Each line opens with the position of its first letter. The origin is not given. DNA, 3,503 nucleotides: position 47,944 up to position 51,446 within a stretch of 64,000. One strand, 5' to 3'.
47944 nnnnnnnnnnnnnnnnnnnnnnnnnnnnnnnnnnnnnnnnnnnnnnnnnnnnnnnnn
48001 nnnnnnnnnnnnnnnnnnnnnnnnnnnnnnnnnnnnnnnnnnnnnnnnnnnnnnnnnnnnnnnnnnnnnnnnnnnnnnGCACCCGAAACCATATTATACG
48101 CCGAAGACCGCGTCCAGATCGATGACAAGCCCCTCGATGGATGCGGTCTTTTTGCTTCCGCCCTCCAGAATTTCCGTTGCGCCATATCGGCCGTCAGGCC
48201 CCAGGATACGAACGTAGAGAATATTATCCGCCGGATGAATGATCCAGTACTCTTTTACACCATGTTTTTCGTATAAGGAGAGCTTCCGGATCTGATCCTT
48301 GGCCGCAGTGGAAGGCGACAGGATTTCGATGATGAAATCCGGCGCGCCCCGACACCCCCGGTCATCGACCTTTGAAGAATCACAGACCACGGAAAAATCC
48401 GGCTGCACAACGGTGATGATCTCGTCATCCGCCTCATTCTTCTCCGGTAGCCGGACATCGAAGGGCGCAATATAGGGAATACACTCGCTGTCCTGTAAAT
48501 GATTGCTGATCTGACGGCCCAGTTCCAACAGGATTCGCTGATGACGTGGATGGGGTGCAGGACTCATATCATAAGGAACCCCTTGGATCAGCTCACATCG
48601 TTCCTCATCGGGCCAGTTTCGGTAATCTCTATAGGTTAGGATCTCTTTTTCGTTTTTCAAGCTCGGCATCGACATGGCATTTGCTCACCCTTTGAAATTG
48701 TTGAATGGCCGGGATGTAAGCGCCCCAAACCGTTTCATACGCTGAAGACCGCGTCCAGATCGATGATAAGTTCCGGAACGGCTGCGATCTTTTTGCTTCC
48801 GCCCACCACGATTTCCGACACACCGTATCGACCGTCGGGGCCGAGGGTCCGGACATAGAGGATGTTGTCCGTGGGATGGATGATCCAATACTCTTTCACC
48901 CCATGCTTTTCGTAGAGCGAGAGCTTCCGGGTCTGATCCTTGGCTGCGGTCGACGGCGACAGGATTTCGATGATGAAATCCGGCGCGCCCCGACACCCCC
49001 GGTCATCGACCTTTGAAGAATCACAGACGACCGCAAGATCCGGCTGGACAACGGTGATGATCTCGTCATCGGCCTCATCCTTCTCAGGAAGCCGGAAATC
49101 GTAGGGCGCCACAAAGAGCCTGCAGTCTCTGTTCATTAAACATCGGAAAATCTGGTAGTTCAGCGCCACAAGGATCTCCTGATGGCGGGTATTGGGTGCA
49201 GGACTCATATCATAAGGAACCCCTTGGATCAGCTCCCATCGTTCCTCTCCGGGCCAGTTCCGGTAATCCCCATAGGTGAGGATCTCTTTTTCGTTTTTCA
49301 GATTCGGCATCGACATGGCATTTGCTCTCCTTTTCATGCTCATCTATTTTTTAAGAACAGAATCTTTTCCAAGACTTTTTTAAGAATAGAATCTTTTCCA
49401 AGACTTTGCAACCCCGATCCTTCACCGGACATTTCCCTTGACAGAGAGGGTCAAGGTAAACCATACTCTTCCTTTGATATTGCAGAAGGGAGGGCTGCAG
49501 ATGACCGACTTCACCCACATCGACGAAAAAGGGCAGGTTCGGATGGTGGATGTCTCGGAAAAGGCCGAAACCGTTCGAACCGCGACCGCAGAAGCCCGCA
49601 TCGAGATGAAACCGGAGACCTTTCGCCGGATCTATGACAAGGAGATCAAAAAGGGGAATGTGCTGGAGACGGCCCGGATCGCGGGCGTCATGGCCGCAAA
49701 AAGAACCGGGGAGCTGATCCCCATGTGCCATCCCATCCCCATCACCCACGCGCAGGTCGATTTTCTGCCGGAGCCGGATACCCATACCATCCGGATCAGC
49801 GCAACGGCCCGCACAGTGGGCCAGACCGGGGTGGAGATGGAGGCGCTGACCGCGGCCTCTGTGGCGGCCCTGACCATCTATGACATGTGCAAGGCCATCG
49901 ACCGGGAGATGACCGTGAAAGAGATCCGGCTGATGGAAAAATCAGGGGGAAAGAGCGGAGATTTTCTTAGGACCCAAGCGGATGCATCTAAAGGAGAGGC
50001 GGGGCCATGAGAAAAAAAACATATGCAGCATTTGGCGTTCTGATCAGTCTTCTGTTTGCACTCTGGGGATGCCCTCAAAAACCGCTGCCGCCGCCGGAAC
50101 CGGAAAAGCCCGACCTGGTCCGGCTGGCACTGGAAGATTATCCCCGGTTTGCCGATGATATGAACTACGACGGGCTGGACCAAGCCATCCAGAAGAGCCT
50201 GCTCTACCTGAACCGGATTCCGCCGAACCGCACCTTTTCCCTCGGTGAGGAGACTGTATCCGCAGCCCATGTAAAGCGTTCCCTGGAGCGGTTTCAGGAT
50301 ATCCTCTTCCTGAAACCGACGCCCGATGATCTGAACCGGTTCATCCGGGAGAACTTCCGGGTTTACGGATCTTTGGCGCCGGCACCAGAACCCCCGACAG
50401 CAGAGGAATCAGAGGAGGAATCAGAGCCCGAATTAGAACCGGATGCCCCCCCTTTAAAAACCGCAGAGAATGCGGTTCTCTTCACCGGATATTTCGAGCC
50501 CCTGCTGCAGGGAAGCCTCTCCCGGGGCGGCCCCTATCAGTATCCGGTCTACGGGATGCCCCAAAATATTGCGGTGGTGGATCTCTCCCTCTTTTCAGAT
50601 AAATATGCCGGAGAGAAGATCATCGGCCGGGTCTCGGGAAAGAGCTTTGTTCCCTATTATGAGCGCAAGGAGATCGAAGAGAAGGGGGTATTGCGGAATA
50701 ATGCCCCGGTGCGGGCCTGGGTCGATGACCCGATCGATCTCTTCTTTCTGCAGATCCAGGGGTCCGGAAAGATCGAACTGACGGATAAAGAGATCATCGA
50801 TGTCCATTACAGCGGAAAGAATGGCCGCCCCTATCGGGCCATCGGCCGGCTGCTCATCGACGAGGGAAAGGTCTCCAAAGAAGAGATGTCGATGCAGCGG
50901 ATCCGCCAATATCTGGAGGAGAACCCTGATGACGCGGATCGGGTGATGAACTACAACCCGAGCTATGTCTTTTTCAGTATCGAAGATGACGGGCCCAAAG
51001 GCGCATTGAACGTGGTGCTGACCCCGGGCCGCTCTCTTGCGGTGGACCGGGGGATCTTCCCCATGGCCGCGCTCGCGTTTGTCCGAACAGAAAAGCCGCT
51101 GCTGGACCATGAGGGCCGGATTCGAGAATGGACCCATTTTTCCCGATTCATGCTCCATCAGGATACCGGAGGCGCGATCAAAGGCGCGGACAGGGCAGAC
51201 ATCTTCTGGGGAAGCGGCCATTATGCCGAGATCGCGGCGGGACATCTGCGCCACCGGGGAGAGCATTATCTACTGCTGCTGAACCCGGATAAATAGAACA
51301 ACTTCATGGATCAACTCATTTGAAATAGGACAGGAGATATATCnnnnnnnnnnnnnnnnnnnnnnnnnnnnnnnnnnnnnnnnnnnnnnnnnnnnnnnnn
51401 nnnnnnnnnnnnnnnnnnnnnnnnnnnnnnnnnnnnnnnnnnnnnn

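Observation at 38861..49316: Possible defence/surveillance island: BrxC/PglY-like giant ATPase + nitroreductase + pseudo-helicase::peptidase + two Uma2 nucleases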

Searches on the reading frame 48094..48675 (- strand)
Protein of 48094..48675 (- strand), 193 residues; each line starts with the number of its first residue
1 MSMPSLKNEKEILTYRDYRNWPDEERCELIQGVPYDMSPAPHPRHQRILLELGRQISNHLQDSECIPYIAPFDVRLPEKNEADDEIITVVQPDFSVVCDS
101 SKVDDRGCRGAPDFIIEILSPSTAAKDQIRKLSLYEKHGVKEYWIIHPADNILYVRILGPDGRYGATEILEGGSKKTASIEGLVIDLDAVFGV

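Call 3: search_protein_families(library=pfam, proteins=[window:48094-48675:-], max_evalue=0.01)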
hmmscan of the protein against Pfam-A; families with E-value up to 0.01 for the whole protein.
window:48094-48675:- (193 aa): 1 family
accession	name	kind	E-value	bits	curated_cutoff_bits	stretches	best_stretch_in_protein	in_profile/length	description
PF05685.18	Uma2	-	4e-32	111.5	27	1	17-178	3-160/172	Putative restriction endonuclease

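Call 4: search_protein_families(library=padloc, proteins=[window:48094-48675:-], max_evalue=0.01)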
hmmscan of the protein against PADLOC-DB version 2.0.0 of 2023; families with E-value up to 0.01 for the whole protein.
window:48094-48675:- (193 aa): 5 families
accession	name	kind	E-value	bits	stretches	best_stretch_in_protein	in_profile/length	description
PDLC04832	PDC-S03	-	4.2e-48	161.6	1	8-191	4-186/188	-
PDLC04834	PDC-S03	-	6.1e-27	92.5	1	10-191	6-182/184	-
PDLC04833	PDC-S03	-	4.7e-20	70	1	9-169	20-181/207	-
PDLC04835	PDC-S03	-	5.9e-11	40.3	1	10-147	6-145/207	-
PDLC04943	PDC-S17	-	0.005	14.3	1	110-147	111-144/199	-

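Call 9: search_protein_families(library=ncbifam, proteins=[window:48094-48675:-], max_evalue=0.01)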
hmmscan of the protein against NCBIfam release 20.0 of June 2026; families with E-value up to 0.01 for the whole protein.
window:48094-48675:- (193 aa): 0 families

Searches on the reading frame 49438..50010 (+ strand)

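Call 8: search_protein_families(library=pfam, proteins=[window:49438-50010:+], max_evalue=0.001)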
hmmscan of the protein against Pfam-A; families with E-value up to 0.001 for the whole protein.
window:49438-50010:+ (190 aa): 1 family
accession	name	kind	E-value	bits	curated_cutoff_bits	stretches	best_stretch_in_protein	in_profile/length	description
PF01967.27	MoaC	-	8.6e-60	201.1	27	1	36-171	1-136/136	MoaC family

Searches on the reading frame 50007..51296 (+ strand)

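Call 3: search_protein_families(library=pfam, proteins=[window:50007-51296:+], max_evalue=0.01)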
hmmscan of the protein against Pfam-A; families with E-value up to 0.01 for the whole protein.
window:50007-51296:+ (429 aa): 2 families
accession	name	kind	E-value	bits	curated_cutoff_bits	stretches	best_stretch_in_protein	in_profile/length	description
PF03562.22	MltA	-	7.5e-61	205.3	24.3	1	158-323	1-162/163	MltA specific insert domain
PF06725.17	3D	-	3.4e-18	66.1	23.8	1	342-423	1-71/72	3D domain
